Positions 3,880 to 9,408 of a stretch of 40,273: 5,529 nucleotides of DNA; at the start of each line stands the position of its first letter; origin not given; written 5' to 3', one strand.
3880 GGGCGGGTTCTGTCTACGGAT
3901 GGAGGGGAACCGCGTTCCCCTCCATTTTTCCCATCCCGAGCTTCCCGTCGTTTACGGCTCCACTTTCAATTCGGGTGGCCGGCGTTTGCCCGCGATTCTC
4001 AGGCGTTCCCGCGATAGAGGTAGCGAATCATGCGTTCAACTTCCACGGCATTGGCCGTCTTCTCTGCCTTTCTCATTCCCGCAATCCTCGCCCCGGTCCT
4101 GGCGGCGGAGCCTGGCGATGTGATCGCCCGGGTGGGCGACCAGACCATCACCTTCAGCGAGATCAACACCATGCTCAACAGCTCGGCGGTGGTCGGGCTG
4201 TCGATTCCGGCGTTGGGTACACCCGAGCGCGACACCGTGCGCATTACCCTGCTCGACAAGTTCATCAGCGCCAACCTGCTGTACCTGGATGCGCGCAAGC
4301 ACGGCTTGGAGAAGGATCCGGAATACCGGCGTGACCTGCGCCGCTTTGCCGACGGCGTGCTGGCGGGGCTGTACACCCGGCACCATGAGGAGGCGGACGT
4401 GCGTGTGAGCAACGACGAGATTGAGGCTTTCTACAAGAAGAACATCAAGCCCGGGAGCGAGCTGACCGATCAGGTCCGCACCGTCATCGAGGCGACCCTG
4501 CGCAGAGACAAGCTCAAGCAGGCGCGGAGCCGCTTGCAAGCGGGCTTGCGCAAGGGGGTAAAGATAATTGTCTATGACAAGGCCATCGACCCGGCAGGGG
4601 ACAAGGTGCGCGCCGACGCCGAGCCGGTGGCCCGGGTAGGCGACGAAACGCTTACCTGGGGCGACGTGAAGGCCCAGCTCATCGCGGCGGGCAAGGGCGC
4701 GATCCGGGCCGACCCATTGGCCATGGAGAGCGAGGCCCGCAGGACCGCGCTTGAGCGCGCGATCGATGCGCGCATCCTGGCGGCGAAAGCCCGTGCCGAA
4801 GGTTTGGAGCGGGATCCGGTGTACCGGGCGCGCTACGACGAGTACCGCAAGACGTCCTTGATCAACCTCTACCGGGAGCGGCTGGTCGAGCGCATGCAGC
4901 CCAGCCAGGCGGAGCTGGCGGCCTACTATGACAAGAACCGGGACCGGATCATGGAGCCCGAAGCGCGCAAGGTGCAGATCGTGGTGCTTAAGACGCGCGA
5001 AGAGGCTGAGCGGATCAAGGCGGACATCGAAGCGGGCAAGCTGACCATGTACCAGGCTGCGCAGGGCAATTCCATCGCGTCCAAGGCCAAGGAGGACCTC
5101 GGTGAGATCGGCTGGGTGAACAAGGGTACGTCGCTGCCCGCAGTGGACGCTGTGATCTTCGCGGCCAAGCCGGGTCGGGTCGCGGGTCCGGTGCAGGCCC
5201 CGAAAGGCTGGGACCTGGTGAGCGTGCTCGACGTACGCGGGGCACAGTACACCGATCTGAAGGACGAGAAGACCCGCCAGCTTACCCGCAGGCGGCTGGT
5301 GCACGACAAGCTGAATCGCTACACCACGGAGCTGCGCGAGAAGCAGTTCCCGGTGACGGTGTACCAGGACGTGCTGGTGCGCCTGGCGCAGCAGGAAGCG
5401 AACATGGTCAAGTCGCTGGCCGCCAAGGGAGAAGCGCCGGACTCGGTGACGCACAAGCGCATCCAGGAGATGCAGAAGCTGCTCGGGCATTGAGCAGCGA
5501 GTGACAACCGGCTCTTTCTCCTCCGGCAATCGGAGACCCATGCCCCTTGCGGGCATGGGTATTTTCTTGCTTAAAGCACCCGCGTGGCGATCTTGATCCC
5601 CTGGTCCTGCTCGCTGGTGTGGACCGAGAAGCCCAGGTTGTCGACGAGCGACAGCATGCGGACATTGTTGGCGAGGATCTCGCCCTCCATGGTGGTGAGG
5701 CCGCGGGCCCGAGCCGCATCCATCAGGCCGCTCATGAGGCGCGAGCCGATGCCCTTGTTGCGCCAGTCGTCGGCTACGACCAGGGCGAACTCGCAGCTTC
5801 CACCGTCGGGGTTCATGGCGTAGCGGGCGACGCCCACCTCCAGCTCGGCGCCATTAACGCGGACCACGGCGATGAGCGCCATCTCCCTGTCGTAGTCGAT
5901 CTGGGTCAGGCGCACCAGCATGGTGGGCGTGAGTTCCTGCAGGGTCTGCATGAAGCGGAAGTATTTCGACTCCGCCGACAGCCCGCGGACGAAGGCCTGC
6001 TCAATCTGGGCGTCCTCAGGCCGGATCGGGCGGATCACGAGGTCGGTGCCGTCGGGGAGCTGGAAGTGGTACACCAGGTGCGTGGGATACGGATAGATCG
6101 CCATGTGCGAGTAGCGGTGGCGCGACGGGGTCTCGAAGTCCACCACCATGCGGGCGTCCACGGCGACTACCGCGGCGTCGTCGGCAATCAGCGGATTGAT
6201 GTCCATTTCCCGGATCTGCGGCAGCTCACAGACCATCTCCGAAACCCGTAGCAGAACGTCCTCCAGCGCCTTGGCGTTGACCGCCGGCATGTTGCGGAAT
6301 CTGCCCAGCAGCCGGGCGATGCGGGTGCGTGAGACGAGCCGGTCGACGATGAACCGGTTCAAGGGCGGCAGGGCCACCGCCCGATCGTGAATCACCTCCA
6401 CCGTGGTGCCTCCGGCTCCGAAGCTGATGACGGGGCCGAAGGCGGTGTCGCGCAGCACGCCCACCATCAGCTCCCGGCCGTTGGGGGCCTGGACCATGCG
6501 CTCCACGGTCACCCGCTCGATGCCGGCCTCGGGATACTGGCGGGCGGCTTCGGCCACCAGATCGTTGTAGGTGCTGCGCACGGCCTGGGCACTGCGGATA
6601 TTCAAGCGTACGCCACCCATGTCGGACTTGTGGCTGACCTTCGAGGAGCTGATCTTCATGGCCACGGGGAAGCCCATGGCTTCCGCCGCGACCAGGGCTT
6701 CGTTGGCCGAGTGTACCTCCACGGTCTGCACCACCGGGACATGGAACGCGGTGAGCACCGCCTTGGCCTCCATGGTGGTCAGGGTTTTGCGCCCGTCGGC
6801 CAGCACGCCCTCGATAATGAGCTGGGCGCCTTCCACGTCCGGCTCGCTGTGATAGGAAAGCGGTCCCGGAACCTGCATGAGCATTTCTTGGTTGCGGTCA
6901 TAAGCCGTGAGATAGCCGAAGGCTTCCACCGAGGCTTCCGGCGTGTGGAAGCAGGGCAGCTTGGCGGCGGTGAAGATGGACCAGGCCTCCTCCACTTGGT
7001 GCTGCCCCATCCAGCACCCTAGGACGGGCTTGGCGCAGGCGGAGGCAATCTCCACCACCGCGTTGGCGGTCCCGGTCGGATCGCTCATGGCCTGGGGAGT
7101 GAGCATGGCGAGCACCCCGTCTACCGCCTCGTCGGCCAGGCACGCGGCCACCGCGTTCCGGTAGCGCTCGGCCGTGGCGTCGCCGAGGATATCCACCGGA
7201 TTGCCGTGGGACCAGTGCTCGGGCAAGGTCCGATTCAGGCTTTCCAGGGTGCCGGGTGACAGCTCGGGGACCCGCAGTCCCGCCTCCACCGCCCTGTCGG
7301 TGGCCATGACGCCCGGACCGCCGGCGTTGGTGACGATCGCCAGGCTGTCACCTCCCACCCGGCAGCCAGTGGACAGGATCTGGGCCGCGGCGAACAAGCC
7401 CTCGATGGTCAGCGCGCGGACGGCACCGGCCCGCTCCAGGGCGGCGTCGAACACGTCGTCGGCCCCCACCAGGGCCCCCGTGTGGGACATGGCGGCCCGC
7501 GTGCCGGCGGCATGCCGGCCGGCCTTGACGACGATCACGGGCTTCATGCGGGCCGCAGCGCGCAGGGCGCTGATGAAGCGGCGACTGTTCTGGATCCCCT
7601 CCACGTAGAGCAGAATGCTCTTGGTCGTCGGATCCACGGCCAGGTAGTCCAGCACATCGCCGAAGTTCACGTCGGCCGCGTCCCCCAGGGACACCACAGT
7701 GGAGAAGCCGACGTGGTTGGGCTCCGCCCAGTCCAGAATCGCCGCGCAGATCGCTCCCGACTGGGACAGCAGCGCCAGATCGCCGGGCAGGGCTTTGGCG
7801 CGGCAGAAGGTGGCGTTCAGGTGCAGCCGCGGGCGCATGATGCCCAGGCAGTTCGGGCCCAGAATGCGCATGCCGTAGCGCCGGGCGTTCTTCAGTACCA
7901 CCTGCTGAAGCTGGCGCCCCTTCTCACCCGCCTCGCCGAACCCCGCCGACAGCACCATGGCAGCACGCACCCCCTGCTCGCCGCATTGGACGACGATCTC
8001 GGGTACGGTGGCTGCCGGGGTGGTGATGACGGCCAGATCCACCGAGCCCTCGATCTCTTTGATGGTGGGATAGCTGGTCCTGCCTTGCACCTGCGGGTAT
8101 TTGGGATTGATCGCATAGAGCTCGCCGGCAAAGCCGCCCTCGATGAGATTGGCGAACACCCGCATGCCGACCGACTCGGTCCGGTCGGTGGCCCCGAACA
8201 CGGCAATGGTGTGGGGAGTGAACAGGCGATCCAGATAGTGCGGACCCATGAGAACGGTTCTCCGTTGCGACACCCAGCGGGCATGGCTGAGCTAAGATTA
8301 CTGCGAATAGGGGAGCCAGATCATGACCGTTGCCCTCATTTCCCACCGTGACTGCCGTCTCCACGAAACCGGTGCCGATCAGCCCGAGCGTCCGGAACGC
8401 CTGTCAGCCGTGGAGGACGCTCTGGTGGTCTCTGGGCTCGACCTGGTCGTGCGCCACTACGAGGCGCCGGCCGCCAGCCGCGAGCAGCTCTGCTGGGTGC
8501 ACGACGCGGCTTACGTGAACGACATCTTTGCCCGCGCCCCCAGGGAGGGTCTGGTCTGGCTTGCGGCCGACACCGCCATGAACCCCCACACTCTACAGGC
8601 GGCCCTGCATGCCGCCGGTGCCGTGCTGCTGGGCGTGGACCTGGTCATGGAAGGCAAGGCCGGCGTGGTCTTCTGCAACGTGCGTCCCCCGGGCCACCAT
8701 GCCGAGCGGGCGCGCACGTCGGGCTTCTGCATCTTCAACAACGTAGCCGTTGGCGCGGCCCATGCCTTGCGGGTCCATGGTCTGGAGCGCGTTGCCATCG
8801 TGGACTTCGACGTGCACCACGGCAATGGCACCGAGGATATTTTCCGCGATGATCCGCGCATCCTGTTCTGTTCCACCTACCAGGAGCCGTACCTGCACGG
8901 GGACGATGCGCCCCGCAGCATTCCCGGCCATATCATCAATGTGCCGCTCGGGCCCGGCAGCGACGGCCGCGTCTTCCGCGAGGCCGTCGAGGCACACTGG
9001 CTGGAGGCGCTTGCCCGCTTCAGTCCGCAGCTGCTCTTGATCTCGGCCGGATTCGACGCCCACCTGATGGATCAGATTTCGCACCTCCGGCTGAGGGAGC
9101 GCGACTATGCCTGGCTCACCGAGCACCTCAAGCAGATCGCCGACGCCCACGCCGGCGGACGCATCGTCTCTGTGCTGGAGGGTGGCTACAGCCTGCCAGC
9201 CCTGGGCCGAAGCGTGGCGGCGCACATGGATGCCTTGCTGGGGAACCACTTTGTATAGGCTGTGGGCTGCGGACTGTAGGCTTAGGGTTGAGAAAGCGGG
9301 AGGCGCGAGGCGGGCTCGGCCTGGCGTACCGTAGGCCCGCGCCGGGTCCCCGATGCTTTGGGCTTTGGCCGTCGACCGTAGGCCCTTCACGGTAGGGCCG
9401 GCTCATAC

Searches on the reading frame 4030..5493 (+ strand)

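Call 26: search_protein_families(library=pfam, proteins=[window:4030-5493:+], max_evalue=0.00001)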
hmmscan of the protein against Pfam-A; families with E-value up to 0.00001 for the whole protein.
window:4030-5493:+ (487 aa): 3 families
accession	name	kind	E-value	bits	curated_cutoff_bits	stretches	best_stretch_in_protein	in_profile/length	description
PF13145.12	Rotamase_2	-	3e-21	76.9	27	1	291-412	1-118/121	PPIC-type PPIASE domain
PF00639.27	Rotamase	-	4.1e-13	50.6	21.7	1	322-399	18-95/97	PPIC-type PPIASE domain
PF13616.12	Rotamase_3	-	2.5e-06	28.5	22.5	1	321-402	35-115/116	PPIC-type PPIASE domain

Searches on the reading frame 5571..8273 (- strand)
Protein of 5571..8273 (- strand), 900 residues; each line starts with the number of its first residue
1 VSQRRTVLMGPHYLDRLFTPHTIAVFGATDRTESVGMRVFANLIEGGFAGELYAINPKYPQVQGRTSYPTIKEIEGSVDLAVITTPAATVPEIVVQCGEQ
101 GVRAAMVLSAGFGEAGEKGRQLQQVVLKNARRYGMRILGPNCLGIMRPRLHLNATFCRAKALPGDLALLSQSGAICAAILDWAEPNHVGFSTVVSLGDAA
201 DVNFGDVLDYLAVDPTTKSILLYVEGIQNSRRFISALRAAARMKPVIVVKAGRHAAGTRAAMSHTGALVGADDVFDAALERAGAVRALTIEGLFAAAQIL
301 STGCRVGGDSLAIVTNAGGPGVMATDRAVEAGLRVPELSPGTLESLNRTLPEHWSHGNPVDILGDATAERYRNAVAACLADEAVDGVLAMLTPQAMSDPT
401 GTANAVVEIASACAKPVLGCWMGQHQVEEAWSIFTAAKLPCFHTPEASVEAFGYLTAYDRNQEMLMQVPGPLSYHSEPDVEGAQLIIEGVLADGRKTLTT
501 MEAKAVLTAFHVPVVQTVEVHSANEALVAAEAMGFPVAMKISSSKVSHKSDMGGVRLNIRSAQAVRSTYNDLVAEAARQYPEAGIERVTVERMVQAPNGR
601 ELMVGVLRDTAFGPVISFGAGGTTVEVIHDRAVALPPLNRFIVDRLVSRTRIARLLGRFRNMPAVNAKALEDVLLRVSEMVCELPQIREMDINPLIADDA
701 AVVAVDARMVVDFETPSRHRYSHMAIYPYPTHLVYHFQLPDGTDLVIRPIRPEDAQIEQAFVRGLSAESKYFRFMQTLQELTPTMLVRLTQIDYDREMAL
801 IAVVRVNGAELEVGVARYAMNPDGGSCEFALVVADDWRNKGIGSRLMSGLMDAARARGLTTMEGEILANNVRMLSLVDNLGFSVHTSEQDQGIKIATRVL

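Call 26: search_protein_families(library=pfam, proteins=[window:5571-8273:-], max_evalue=0.00001)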
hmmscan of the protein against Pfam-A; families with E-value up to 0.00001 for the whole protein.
window:5571-8273:- (900 aa): 8 families
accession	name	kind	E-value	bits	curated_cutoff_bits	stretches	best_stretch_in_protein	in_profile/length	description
PF13549.11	ATP-grasp_5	-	1.6e-83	279.9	27.6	1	490-711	2-221/221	ATP-grasp domain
PF13607.11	Succ_CoA_lig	-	1.1e-55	187.6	27.4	1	163-300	1-138/138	Succinyl-CoA ligase like flavodoxin domain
PF13380.12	CoA_binding_2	-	9.5e-24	84.5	22.8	1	21-147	1-115/116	CoA binding domain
PF19045.5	Ligase_CoA_2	-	2.7e-11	44.2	23.7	1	312-453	2-149/162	Ligase-CoA domain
PF02629.25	CoA_binding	-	1.6e-09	38.8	22.3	1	20-111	3-97/97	CoA binding domain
PF00583.31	Acetyltransf_1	-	3.6e-09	37.3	20.7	1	793-882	26-116/116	Acetyltransferase (GNAT) family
PF13302.13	Acetyltransf_3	-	2.8e-08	35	25.4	1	745-882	2-137/138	Acetyltransferase (GNAT) domain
PF13508.13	Acetyltransf_7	-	1.1e-06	29.3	27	1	810-882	12-82/84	Acetyltransferase (GNAT) domain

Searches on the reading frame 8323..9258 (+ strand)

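Call 26: search_protein_families(library=pfam, proteins=[window:8323-9258:+], max_evalue=0.00001)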
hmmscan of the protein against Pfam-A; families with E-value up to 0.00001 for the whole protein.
window:8323-9258:+ (311 aa): 1 family
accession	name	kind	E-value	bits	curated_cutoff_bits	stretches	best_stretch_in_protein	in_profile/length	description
PF00850.24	Hist_deacetyl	-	3.4e-82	276.6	27.9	1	21-305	2-298/298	Histone deacetylase domain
